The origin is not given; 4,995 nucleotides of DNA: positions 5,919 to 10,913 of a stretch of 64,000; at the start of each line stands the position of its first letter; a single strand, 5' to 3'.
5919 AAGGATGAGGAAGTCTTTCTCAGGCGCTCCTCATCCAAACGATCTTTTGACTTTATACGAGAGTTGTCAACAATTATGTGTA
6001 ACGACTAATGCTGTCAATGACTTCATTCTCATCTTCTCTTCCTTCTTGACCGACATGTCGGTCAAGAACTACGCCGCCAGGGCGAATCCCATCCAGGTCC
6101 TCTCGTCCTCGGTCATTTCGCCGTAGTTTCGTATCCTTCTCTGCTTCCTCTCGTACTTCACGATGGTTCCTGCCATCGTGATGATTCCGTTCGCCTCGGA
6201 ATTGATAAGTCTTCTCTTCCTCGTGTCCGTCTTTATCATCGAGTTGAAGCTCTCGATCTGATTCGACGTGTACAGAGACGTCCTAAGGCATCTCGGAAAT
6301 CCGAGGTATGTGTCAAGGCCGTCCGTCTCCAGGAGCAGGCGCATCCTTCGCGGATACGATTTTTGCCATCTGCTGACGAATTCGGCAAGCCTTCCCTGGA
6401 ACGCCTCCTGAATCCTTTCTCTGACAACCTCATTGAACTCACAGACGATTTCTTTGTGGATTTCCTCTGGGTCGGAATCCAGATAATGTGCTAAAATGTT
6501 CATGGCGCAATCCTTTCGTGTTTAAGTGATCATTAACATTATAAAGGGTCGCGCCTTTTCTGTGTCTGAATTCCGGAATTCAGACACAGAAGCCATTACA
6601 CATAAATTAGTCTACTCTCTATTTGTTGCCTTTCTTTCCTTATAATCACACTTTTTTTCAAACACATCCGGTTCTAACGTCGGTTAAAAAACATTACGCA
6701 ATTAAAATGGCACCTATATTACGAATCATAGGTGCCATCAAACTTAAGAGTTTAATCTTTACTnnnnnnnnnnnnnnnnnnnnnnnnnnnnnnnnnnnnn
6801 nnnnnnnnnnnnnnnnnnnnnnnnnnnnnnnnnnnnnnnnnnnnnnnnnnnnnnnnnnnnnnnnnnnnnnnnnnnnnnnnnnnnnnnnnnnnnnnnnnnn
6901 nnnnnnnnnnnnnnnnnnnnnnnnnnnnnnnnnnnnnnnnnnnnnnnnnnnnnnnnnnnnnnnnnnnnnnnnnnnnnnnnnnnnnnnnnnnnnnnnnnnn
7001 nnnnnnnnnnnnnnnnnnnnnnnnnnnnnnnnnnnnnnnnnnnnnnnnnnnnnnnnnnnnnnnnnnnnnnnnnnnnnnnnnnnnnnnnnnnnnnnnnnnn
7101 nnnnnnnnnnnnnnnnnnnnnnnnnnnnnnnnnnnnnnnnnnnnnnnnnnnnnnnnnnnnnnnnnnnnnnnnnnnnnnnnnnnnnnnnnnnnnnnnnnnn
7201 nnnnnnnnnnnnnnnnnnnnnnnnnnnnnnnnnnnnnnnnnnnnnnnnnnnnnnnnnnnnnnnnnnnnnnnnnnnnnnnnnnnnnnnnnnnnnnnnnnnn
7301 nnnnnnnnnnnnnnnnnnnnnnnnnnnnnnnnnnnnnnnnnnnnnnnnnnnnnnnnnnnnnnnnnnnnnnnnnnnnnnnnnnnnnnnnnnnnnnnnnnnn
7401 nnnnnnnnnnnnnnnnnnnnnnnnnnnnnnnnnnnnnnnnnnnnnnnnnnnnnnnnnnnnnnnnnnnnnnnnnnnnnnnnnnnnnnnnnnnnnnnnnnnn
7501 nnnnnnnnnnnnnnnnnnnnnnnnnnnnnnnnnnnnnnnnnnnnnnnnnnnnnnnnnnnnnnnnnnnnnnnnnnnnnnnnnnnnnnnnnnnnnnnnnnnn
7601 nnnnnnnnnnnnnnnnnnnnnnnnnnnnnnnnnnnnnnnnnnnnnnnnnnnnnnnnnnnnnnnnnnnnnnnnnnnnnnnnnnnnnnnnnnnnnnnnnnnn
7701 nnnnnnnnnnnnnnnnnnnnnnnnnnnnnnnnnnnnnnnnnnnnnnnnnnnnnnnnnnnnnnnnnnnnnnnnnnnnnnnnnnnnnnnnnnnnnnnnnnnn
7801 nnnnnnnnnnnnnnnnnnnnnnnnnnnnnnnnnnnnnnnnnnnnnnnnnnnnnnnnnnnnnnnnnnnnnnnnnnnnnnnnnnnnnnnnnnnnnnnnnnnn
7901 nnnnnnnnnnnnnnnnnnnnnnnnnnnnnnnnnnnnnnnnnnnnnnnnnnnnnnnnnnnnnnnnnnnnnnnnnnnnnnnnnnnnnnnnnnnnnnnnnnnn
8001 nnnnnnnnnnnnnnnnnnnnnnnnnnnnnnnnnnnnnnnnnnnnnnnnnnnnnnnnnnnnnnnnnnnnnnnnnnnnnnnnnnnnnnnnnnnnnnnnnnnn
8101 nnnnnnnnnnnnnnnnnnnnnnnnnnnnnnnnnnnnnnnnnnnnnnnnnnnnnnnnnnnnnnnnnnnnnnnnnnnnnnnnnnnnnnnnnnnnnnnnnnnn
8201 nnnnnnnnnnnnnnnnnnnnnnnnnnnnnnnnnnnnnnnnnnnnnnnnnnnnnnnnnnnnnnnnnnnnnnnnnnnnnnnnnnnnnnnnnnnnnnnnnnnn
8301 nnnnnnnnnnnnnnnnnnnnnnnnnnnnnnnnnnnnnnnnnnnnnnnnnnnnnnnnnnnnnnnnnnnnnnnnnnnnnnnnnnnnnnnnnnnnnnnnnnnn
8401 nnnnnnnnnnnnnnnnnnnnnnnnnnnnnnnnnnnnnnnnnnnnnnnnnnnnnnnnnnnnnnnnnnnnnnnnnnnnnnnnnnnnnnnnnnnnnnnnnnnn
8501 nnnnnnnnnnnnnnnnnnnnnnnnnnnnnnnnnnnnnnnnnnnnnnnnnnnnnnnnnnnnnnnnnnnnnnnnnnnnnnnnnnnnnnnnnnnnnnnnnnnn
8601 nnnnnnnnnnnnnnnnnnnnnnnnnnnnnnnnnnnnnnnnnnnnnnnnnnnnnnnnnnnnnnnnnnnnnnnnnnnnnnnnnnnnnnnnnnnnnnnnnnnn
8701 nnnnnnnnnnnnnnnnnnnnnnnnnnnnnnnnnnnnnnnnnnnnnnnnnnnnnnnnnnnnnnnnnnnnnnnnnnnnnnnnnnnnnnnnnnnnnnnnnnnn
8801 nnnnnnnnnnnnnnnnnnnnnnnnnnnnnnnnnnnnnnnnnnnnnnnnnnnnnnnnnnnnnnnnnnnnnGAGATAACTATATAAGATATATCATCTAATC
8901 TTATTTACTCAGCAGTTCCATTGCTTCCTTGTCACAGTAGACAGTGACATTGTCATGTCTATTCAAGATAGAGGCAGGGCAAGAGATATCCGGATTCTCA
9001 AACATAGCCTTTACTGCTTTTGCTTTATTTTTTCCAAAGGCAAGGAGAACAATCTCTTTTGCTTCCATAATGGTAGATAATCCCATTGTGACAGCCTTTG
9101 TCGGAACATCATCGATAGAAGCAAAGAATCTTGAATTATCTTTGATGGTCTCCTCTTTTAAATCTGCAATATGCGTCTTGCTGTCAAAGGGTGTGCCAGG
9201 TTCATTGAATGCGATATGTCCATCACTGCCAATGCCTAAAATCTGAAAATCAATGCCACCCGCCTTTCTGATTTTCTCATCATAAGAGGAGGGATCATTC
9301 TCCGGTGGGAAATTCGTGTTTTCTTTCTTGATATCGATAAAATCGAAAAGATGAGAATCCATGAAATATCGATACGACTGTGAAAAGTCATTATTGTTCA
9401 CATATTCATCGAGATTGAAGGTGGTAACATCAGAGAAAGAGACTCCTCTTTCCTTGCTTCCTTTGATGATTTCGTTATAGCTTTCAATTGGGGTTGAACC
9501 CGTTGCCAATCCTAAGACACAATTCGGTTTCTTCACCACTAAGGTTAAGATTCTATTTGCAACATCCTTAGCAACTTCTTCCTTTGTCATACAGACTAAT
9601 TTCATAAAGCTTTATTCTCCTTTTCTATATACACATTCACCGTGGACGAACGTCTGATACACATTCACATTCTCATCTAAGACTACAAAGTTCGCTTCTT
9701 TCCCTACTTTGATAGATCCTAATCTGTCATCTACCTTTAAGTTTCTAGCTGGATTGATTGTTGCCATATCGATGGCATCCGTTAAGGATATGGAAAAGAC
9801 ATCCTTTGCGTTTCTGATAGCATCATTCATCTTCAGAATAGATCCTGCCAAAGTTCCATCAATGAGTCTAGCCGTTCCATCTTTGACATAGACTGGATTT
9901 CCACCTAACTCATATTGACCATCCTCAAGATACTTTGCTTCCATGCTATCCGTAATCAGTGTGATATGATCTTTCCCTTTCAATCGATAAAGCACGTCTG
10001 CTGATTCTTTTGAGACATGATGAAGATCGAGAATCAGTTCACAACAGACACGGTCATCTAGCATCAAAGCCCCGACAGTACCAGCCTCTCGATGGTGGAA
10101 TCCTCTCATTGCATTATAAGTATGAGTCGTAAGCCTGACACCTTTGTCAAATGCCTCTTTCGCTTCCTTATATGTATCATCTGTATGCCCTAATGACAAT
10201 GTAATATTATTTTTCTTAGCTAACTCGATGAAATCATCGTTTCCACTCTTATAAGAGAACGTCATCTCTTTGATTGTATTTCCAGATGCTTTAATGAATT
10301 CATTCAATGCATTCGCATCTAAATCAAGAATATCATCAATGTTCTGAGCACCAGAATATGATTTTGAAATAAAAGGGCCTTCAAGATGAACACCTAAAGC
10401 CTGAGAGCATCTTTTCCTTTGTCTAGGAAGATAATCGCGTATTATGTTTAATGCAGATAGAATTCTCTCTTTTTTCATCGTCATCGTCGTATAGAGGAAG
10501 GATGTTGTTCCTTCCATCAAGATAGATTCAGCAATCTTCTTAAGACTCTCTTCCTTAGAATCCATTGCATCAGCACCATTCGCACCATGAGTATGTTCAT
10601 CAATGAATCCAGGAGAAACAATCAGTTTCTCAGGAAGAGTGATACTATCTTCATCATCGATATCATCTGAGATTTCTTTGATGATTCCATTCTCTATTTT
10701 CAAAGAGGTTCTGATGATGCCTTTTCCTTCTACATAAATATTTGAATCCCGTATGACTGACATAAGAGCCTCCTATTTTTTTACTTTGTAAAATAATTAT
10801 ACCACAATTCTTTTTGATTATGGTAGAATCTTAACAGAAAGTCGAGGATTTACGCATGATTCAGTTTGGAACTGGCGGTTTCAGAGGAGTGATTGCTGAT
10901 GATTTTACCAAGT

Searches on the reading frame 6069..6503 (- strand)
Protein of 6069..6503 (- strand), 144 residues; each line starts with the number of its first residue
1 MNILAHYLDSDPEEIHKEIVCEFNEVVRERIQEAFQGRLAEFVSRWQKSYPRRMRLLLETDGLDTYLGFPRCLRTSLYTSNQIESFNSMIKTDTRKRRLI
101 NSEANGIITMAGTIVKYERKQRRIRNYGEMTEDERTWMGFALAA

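Call 9: search_protein_families(library=pfam, proteins=[window:6069-6503:-], max_evalue=0.0001)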
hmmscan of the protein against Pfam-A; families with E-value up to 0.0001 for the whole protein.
window:6069-6503:- (144 aa): 1 family
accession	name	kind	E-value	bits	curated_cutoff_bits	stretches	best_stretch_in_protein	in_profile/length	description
PF00872.24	Transposase_mut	-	2.1e-08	33.9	21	1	3-103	257-358/379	Transposase, Mutator family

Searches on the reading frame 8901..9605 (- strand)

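Call 9: search_protein_families(library=pfam, proteins=[window:8901-9605:-], max_evalue=0.0001)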
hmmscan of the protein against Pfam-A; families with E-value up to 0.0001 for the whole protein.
window:8901-9605:- (234 aa): 1 family
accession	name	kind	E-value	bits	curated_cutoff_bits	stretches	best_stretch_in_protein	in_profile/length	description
PF01182.26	Glucosamine_iso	-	2.5e-21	77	27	1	9-220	8-222/225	Glucosamine-6-phosphate isomerases/6-phosphogluconolactonase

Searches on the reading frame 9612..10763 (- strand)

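Call 9: search_protein_families(library=pfam, proteins=[window:9612-10763:-], max_evalue=0.0001)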
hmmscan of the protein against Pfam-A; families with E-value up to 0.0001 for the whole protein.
window:9612-10763:- (383 aa): 2 families
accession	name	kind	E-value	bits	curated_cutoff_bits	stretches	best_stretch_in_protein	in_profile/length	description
PF01979.26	Amidohydro_1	-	7.2e-32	111.4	25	1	48-377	1-344/345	Amidohydrolase family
PF07969.17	Amidohydro_3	-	3.9e-12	46.8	29.7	1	325-365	407-447/472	Amidohydrolase family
